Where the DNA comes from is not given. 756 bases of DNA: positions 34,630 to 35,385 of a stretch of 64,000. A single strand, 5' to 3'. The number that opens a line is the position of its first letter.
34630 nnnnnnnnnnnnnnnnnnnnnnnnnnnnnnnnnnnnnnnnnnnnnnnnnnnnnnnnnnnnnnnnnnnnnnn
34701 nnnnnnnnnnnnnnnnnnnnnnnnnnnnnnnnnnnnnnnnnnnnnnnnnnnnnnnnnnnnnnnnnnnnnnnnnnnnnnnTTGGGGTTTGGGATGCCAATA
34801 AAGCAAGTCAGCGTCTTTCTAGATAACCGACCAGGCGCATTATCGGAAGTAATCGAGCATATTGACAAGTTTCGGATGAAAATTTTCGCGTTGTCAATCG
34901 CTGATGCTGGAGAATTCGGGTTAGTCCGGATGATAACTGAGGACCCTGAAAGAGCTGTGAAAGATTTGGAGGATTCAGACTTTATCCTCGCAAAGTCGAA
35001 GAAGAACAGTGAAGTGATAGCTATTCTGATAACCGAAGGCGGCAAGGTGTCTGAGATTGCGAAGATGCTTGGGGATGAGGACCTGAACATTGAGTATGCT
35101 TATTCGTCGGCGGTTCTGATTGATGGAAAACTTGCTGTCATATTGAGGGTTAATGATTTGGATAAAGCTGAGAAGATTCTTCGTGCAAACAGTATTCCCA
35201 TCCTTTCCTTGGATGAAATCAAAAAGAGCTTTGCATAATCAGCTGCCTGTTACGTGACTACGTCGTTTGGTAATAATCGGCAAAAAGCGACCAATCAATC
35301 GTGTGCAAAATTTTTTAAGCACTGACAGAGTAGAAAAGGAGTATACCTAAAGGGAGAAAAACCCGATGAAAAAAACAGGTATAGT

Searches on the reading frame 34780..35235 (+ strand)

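Call 50: search_protein_families(library=pfam, proteins=[window:34780-35235:+])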
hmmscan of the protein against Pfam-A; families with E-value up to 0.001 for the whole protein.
window:34780-35235:+ (152 aa): 2 families
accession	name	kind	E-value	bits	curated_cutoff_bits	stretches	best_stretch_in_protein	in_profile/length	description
PF19571.5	ACT_8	-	4.6e-19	69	23.5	1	5-143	1-134/141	ACT domain pair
PF01842.31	ACT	-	6.6e-06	26.2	27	0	9-63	2-58/66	ACT domain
